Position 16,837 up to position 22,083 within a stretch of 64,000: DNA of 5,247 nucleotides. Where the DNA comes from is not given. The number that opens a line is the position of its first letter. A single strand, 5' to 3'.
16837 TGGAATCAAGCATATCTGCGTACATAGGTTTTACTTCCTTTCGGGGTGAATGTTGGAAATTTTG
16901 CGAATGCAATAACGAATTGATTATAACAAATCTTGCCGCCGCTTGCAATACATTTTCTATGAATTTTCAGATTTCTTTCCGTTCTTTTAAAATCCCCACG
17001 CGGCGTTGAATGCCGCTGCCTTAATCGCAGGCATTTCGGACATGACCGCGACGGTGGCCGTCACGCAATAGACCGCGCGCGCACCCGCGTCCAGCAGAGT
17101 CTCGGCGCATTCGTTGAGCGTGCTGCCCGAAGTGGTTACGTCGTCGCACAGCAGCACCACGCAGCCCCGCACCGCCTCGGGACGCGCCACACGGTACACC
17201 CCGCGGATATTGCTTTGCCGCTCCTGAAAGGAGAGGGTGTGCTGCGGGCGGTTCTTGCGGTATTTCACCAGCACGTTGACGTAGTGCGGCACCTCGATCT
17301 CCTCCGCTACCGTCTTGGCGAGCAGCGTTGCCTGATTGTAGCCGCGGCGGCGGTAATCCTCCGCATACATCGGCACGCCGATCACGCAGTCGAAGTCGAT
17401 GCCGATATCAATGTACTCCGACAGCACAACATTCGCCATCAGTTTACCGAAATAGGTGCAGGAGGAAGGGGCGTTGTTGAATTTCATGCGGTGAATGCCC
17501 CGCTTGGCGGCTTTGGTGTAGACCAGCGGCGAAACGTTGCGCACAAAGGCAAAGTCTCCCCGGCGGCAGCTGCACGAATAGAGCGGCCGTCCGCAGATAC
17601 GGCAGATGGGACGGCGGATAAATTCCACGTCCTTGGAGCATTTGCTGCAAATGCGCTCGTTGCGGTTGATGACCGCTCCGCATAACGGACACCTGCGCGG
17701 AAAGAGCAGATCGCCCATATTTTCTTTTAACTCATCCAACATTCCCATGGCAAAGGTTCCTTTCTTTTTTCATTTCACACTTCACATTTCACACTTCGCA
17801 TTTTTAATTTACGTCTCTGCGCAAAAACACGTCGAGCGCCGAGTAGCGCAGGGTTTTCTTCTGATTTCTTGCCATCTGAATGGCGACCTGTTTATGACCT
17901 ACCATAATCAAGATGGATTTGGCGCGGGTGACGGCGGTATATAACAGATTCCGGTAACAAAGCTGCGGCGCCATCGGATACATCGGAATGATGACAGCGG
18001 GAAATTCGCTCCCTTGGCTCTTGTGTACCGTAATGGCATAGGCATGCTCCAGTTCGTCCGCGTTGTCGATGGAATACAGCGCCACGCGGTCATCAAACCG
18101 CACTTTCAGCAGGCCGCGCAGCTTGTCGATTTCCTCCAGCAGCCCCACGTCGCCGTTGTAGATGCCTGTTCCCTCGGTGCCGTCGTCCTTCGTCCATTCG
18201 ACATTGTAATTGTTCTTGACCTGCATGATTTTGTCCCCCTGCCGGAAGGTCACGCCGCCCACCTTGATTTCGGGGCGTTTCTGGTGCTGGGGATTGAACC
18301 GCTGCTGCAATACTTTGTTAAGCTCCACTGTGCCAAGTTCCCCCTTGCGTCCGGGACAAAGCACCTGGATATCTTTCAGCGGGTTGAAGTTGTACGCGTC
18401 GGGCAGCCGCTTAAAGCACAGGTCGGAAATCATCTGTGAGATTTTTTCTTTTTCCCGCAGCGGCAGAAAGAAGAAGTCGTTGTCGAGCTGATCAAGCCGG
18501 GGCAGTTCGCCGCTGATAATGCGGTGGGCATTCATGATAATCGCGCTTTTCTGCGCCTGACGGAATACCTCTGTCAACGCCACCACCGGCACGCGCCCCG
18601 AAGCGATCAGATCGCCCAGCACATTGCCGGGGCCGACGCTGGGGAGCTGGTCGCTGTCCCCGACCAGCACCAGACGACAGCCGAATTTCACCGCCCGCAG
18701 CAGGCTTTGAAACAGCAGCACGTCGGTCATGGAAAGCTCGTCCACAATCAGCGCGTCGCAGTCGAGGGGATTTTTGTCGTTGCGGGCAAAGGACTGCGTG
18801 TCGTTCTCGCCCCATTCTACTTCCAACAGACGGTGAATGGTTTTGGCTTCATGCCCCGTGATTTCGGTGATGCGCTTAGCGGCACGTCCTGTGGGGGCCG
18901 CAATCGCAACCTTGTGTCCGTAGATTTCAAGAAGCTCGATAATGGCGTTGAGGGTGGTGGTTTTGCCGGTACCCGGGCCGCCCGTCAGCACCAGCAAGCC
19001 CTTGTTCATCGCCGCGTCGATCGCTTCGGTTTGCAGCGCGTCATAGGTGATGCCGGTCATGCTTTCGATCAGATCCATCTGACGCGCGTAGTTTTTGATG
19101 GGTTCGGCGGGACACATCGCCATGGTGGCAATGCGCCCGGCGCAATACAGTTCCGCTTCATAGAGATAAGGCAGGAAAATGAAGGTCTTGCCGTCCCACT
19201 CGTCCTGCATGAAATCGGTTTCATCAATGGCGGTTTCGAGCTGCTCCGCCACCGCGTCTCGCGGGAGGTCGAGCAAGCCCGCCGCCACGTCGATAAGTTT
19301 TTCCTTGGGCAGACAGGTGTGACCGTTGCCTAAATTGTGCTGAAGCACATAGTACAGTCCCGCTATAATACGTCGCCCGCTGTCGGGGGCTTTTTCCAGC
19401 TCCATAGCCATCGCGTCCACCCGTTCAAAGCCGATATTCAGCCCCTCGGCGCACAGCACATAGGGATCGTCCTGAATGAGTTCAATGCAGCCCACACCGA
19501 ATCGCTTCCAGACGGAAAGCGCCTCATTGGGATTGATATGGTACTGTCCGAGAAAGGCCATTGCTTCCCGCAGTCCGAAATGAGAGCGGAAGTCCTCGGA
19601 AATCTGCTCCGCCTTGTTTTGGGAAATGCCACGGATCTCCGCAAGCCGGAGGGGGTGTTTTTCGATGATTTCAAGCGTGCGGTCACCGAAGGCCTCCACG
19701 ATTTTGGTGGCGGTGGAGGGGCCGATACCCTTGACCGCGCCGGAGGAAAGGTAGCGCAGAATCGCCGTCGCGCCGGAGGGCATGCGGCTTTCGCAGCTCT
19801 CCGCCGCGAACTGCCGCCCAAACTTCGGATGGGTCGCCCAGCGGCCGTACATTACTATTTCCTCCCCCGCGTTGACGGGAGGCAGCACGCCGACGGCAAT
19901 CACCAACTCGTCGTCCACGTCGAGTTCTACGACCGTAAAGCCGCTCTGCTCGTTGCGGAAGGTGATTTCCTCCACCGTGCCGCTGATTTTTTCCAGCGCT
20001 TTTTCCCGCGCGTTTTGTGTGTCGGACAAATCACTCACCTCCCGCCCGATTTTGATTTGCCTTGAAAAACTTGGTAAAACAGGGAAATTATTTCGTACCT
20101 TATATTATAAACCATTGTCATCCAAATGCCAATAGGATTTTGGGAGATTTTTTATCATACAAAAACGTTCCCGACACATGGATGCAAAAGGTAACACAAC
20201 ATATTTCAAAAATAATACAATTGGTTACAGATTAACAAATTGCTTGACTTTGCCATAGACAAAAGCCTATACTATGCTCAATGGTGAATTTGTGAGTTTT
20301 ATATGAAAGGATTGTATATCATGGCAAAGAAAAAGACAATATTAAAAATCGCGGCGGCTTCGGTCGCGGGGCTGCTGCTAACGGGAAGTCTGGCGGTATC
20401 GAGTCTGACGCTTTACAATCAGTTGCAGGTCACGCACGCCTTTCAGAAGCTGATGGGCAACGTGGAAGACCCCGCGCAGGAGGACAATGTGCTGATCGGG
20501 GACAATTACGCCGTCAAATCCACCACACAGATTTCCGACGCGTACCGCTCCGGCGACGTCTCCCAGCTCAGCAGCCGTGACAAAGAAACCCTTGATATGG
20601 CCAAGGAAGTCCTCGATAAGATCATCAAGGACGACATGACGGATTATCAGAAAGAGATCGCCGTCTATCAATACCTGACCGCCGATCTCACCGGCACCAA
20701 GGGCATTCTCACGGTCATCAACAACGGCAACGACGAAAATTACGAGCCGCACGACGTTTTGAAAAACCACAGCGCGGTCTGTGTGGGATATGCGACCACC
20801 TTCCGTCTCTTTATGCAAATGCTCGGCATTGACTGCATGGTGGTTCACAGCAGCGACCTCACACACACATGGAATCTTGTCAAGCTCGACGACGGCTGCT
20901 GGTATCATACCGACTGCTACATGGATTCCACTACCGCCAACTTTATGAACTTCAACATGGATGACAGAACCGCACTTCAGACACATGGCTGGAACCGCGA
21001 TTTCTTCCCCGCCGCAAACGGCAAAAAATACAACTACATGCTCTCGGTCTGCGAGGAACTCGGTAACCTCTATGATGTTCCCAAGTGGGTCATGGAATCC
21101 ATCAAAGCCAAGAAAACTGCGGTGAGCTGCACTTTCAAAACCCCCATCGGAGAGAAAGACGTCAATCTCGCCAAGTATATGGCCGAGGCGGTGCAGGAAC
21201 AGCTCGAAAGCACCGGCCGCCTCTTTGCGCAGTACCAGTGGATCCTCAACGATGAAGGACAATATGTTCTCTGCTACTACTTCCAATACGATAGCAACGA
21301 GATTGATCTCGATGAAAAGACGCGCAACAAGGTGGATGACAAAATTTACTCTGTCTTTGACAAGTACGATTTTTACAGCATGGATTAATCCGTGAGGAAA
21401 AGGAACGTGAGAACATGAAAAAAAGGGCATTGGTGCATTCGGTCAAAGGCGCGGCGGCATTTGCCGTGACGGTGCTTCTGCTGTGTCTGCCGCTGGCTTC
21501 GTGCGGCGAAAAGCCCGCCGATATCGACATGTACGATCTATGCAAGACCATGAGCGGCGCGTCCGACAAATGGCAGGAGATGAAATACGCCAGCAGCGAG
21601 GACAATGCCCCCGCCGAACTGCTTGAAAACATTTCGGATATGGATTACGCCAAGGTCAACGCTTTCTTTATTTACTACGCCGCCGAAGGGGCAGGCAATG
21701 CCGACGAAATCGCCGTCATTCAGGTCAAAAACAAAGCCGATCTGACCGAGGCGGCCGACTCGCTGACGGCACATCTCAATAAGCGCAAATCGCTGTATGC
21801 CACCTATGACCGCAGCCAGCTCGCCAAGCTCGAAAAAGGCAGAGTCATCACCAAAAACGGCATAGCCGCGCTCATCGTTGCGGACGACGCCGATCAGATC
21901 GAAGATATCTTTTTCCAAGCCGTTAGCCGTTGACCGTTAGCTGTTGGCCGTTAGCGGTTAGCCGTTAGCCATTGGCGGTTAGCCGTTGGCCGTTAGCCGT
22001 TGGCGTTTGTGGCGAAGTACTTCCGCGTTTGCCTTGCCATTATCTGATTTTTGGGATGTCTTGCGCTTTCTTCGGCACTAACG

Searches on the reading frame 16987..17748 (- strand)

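Call 15: search_protein_families(library=ncbifam, proteins=[window:16987-17748:-])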
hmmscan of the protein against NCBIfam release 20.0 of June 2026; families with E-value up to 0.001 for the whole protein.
window:16987-17748:- (253 aa): 10 families
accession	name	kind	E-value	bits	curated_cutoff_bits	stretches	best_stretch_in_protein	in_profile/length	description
NF008616.0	PRK11595.1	equivalog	3e-29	102.1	304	1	17-230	5-224/227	DNA utilization protein GntX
TIGR00201.1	comF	subfamily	4.4e-24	85.5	233.55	1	34-228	1-185/190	ComF family protein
NF005537.0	PRK07199.1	subfamily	1.3e-06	27.7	322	1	185-231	201-247/301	ribose-phosphate diphosphokinase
TIGR01251.1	ribP_PPkin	subfamily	1.7e-05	23.9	113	1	143-239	173-253/309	ribose-phosphate diphosphokinase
NF002620.0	PRK02277.1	subfamily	4.2e-05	23.3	115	1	103-229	75-175/201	orotate phosphoribosyltransferase-like protein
NF002320.0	PRK01259.1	subfamily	0.00016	21.1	297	1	193-239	212-257/316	ribose-phosphate diphosphokinase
NF006605.0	PRK09162.1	equivalog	0.00035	20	181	1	182-230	85-133/183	hypoxanthine-guanine phosphoribosyltransferase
NF002686.0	PRK02458.1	equivalog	0.00042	19.9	506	1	110-232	141-255/323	ribose-phosphate diphosphokinase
NF002618.0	PRK02269.1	equivalog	0.00045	19.9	460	0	192-239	214-260/321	ribose-phosphate diphosphokinase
NF002844.0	PRK03092.1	equivalog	0.00046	19.5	438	1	193-241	221-267/326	ribose-phosphate diphosphokinase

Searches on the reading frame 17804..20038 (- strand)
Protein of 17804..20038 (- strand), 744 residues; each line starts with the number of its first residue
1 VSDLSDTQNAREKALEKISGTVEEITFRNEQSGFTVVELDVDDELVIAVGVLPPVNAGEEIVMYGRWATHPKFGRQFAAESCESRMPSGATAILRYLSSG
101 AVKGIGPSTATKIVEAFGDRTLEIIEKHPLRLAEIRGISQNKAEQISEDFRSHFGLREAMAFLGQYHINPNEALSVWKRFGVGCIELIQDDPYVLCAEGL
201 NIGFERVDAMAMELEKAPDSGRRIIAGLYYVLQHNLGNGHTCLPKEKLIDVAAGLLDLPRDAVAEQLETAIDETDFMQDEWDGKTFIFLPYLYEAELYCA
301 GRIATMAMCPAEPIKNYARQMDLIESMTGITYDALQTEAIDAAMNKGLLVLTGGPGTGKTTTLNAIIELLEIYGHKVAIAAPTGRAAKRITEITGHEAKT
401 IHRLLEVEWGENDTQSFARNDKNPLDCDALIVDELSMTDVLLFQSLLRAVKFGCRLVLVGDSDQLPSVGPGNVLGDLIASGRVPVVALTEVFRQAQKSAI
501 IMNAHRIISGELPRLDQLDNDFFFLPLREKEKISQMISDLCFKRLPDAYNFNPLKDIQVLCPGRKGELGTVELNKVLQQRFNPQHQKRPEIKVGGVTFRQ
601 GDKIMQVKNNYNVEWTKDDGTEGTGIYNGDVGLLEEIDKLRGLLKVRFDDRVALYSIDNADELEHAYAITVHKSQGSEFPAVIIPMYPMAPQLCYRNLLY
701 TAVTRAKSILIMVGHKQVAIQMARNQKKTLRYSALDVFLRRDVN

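Call 15: search_protein_families(library=ncbifam, proteins=[window:17804-20038:-])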
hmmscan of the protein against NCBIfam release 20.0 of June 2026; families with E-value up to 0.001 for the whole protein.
window:17804-20038:- (744 aa): 12 families
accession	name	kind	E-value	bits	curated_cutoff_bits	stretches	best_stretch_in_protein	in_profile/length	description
TIGR01448.2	helicase_RecD2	equivalog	4.6e-248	825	500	1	20-736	1-710/713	SF1B family DNA helicase RecD2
TIGR01447.1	recD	equivalog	3.5e-70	237.2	310.15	1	286-728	107-588/597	exodeoxyribonuclease V subunit alpha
NF008127.0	PRK10875.1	equivalog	3.7e-45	154.6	671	2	336-478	161-321/619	exodeoxyribonuclease V subunit alpha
TIGR02768.1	TraA_Ti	equivalog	1.1e-29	103.3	590.45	2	331-497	359-516/751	Ti-type conjugative transfer relaxase TraA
NF010464.0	PRK13889.1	subfamily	1.9e-19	69.1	1015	2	312-496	326-502/992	conjugal transfer relaxase TraA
NF010402.0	PRK13826.1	subfamily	8.1e-13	47.1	1317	1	346-497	397-538/1102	Dtr system oriT relaxase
TIGR00376.1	TIGR00376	hypoth_equivalog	9e-09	34.3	348.9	1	332-397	159-225/639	IGHMBP2 family helicase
NF010263.0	PRK13709.1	equivalog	4.5e-06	24.2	2212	1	349-496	988-1134/1752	conjugative transfer relaxase/helicase TraI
NF040671.1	PLuB_AAA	exception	3.3e-05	21.5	999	0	415-468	951-1001/1256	PLuB system helicase-like protein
TIGR02760.1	TraI_TIGR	equivalog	4.2e-05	21.2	929.85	1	350-508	1040-1194/1960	conjugative transfer relaxase/helicase TraI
TIGR00750.1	lao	equivalog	0.00051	19.2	240.75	1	318-381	7-69/300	methylmalonyl Co-A mutase-associated GTPase MeaB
NF010248.0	PRK13695.1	equivalog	0.00092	19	156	0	349-377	6-34/180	NTPase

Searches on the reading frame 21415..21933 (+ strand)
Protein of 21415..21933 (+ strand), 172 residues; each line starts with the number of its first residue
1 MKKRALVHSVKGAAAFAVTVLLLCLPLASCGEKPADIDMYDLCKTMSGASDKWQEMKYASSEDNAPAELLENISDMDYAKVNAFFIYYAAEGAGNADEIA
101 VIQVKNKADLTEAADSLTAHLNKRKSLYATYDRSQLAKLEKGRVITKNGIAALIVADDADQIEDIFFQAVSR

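Call 15: search_protein_families(library=ncbifam, proteins=[window:21415-21933:+])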
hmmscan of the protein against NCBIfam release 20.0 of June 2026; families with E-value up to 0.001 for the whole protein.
window:21415-21933:+ (172 aa): 0 families

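Call 28: search_protein_families(library=pfam, proteins=[window:21415-21933:+])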
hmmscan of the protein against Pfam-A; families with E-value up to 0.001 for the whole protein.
window:21415-21933:+ (172 aa): 1 family
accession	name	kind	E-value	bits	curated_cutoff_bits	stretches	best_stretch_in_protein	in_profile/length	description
PF14270.11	DUF4358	-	8.7e-12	45.6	25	1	65-155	12-101/102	Domain of unknown function (DUF4358)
